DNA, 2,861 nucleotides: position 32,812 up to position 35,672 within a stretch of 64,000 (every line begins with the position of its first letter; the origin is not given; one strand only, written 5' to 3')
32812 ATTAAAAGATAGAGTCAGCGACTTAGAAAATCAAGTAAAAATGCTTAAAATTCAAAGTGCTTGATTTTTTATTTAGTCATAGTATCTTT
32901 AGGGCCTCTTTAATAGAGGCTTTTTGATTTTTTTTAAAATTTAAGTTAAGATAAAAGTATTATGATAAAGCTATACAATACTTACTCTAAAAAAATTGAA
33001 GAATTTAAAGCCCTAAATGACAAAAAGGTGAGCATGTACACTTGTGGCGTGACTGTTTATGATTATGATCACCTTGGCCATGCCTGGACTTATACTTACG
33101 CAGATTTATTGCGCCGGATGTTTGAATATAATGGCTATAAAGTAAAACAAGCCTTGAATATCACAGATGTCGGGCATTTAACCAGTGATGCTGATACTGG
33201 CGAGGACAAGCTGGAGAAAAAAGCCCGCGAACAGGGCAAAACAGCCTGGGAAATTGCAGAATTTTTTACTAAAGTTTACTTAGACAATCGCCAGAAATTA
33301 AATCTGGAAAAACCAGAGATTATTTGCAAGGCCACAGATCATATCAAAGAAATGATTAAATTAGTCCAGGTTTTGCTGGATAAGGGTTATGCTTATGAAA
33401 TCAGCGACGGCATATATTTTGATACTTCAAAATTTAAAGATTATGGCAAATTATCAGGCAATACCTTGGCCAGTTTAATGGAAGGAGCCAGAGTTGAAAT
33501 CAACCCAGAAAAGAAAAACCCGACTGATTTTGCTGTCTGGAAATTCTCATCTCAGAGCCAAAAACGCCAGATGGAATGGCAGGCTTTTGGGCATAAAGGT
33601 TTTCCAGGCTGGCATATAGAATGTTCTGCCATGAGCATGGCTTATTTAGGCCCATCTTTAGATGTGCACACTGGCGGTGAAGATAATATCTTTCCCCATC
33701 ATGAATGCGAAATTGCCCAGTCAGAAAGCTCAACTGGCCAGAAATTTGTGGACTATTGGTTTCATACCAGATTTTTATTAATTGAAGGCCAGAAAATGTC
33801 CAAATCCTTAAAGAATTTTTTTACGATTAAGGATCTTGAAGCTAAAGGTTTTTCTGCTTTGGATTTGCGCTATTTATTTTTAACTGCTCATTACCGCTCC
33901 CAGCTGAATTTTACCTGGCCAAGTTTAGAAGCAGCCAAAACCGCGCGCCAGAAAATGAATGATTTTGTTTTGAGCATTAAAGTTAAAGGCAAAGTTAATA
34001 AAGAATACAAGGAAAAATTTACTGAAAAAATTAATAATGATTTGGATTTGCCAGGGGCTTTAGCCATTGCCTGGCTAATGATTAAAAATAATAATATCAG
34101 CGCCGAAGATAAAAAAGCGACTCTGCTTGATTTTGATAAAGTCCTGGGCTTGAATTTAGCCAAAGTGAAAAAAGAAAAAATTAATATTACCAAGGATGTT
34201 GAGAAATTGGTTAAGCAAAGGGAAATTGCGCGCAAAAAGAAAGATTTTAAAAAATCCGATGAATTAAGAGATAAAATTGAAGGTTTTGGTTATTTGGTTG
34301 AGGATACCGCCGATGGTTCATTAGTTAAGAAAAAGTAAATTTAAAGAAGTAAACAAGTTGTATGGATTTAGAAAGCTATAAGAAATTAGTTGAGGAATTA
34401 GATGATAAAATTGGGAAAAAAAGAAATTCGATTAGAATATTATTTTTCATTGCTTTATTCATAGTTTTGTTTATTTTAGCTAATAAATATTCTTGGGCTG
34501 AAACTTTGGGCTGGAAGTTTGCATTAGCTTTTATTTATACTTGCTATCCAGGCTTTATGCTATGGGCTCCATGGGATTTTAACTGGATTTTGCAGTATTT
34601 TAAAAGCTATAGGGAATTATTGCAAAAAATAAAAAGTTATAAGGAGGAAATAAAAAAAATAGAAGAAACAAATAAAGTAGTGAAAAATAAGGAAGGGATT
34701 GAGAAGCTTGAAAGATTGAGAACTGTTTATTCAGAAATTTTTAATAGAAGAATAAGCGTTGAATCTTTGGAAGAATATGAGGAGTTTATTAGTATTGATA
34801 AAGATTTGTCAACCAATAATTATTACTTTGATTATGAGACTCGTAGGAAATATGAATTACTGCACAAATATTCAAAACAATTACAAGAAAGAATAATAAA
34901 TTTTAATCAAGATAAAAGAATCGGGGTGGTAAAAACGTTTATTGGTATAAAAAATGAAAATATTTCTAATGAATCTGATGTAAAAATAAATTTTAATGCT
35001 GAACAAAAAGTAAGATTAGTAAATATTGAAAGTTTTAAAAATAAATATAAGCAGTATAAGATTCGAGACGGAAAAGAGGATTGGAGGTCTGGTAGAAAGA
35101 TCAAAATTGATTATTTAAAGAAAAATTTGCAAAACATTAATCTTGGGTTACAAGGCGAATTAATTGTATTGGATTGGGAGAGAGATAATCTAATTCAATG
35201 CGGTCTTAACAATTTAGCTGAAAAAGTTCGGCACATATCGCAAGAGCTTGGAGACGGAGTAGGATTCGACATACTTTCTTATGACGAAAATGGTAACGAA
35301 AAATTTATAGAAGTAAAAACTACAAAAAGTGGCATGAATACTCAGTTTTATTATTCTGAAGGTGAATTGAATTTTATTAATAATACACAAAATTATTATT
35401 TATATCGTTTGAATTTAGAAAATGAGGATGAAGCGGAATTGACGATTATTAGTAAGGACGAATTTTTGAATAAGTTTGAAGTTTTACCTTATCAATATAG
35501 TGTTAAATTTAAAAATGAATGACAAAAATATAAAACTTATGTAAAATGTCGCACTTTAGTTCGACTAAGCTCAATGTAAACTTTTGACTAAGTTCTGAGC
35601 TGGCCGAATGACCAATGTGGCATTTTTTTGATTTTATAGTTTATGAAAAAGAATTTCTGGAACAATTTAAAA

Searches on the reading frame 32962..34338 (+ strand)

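Call 5: search_protein_families(library=ncbifam, proteins=[window:32962-34338:+], max_evalue=0.01)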
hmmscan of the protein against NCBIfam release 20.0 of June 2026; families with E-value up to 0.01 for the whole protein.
window:32962-34338:+ (458 aa): 9 families
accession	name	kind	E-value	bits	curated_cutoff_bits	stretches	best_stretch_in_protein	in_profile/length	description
NF011108.0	PRK14536.1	equivalog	2.2e-143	478.6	780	2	2-336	3-337/490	cysteine--tRNA ligase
TIGR00435.1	cysS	equivalog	1.2e-133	446.7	340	1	2-457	1-465/466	cysteine--tRNA ligase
NF011107.0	PRK14534.1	equivalog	1.6e-120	403.4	744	1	1-457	2-480/481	cysteine--tRNA ligase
TIGR03447.1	mycothiol_MshC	equivalog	1.9e-63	214.7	485.1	1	2-381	18-391/411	cysteine--1-D-myo-inosityl 2-amino-2-deoxy-alpha-D-glucopyranoside ligase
TIGR00398.1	metG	equivalog_domain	3.6e-08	32.6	336.35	2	254-324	303-373/530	methionine--tRNA ligase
NF008957.0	PRK12300.1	subfamily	2e-05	22.7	677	1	271-349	619-699/946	leucine--tRNA ligase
NF001100.0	PRK00133.1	equivalog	0.0006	18.5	587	1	258-323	310-376/676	methionine--tRNA ligase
TIGR00422.1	valS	equivalog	0.0018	16.3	612.1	0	37-94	49-100/863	valine--tRNA ligase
NF009687.0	PRK13208.1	equivalog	0.0027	15.9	738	0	36-62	53-79/801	valine--tRNA ligase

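Call 6: search_protein_families(library=pfam, proteins=[window:32962-34338:+], max_evalue=0.01)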
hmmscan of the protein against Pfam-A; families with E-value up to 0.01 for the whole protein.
window:32962-34338:+ (458 aa): 5 families
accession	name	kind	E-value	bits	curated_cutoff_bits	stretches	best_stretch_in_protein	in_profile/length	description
PF01406.26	tRNA-synt_1e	-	6.1e-99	331.6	27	1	15-326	2-300/301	tRNA synthetases class I (C) catalytic domain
PF09334.17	tRNA-synt_1g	-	2.1e-08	33.8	20.1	1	240-322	290-371/391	tRNA synthetases class I (M)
PF23493.1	CysS_C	-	2.9e-07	30.9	23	1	410-451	5-46/51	Cysteinyl-tRNA ligase anticodon binding domain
PF00133.28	tRNA-synt_1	-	0.00016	21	22.7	0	273-317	370-413/414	tRNA synthetases class I (I, L, M and V)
PF00561.26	Abhydrolase_1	-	0.0089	16.2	25.8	0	160-255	131-224/245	alpha/beta hydrolase fold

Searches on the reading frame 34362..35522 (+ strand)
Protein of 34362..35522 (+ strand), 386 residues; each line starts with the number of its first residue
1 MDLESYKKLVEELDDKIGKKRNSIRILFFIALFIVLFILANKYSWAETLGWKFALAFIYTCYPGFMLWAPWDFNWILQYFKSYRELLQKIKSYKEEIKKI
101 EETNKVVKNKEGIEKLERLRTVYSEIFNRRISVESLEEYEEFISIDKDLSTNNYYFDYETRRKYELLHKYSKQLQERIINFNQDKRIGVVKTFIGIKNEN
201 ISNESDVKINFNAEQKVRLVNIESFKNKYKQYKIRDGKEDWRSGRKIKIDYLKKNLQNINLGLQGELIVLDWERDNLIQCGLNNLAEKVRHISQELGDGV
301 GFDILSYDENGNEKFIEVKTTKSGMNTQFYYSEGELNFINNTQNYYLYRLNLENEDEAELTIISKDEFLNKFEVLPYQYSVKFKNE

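Call 5: search_protein_families(library=ncbifam, proteins=[window:34362-35522:+], max_evalue=0.01)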
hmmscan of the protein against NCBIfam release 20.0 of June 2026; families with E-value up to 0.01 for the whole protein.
window:34362-35522:+ (386 aa): 0 families

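Call 6: search_protein_families(library=pfam, proteins=[window:34362-35522:+], max_evalue=0.01)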
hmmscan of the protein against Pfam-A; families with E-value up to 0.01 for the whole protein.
window:34362-35522:+ (386 aa): 1 family
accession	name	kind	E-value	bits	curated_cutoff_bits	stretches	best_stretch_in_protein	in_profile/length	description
PF13020.12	NOV_C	-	4.6e-14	52.7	22.1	1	265-357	1-86/91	Protein NO VEIN, C-terminal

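Call 50: search_protein_families(library=padloc, proteins=[window:34362-35522:+], max_evalue=0.01)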
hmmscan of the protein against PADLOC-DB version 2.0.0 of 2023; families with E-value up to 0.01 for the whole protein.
window:34362-35522:+ (386 aa): 5 families
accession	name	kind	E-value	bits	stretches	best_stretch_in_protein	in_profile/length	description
PDLC05008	PDC-S36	-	6.9e-36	122.4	1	238-350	135-248/280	-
PDLC04021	PD-T4-1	-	2.6e-22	77.3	1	234-385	225-379/383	-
PDLC04022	PD-T4-1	-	1.7e-14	51.7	1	242-384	66-211/216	-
PDLC03972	TmtA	-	7.3e-09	32.2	1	206-367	1151-1286/1302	-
PDLC03965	TmtA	-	4.2e-07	26.3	1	254-364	1234-1332/1370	-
